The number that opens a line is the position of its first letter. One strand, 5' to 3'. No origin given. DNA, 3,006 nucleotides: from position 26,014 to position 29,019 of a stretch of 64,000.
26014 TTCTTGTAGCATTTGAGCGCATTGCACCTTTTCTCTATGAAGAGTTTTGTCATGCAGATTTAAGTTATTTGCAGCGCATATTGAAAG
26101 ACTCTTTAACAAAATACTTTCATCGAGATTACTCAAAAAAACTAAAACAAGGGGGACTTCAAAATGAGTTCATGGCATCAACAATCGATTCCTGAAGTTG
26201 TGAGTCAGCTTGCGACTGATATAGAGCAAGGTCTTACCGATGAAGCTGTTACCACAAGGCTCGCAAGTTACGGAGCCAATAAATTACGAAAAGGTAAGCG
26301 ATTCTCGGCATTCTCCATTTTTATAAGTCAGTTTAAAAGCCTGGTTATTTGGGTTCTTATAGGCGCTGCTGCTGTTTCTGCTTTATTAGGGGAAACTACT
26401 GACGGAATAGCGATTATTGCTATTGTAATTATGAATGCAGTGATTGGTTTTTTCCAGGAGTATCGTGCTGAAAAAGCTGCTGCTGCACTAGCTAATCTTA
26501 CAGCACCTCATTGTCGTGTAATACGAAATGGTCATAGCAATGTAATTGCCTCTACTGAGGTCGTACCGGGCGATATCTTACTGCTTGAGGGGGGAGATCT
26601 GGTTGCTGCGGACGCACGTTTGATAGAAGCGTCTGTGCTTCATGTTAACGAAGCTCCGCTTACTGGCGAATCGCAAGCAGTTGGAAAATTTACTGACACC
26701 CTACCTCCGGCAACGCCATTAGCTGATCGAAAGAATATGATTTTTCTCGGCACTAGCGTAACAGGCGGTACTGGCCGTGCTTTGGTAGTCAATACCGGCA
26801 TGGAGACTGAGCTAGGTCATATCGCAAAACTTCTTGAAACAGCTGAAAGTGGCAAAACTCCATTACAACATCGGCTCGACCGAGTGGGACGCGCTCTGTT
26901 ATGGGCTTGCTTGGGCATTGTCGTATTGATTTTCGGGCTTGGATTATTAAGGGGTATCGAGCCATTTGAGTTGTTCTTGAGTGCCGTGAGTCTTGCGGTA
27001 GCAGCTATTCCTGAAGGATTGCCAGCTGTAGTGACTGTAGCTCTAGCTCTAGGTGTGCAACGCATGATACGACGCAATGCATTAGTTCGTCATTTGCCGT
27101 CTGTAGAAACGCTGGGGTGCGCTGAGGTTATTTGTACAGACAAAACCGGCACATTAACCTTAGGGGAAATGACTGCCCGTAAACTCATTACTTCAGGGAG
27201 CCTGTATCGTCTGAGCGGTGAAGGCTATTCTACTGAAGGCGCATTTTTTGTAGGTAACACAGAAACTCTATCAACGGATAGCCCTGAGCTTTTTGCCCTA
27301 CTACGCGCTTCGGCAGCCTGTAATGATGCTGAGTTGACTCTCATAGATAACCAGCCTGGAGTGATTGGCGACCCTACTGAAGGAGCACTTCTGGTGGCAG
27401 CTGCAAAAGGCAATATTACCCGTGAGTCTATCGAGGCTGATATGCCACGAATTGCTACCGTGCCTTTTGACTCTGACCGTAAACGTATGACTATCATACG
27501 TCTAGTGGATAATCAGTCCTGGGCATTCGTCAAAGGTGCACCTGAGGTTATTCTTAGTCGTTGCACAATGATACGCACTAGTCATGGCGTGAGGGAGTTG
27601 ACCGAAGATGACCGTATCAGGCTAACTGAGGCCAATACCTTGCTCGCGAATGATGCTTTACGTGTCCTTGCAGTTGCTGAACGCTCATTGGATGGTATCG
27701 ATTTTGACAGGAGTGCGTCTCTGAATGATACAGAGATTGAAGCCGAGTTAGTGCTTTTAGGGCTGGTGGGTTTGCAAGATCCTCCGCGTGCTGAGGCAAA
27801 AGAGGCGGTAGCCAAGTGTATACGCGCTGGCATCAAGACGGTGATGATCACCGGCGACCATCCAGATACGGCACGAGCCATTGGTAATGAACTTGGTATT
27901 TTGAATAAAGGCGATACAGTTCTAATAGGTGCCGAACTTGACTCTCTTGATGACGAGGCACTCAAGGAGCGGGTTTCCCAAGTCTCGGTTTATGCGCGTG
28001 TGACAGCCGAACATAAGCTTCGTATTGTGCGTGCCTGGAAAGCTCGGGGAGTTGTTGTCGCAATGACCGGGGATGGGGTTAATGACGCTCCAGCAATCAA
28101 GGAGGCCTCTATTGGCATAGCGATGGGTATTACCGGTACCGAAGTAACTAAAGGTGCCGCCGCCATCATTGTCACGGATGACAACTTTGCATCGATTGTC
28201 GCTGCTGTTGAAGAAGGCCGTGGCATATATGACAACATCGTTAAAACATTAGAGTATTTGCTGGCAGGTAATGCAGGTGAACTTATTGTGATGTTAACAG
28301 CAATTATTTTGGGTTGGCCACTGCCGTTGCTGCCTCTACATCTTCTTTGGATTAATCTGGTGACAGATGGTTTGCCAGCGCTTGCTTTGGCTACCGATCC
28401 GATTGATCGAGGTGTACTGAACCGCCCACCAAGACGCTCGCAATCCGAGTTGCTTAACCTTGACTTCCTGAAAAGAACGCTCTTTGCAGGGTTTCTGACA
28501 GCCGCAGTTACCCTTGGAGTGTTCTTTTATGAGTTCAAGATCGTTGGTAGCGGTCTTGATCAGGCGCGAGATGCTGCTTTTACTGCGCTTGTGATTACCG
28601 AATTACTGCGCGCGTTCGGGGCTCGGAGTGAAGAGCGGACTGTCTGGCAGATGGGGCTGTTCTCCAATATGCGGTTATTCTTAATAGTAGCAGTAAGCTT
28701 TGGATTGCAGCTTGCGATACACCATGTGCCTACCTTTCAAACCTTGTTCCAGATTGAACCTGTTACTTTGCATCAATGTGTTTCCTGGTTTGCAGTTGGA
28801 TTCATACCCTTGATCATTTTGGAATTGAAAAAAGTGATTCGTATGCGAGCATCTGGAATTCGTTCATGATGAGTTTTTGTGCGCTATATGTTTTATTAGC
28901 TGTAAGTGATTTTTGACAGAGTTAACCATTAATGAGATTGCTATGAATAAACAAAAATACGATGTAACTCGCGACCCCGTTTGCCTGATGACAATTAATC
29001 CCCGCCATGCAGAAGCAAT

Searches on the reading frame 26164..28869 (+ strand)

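Call 55: search_protein_families(library=pfam, proteins=[window:26164-28869:+], max_evalue=0.00001)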
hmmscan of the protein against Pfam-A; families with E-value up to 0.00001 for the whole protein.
window:26164-28869:+ (901 aa): 5 families
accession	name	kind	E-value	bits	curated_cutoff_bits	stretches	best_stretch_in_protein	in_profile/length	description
PF00122.25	E1-E2_ATPase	-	9.4e-54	182.1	28.1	1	112-303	2-180/181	E1-E2 ATPase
PF00689.26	Cation_ATPase_C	-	9.2e-51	172.5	27.3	1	719-892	1-175/175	Cation transporting ATPase, C-terminus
PF13246.12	Cation_ATPase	-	8.3e-23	80.7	21.7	1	384-470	1-91/91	Cation transport ATPase (P-type)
PF00690.31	Cation_ATPase_N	-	1.5e-19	69.8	20.4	1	4-72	1-69/69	Cation transporter/ATPase, N-terminus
PF00702.32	Hydrolase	-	3.2e-17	64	26.4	1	519-648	75-190/191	haloacid dehalogenase-like hydrolase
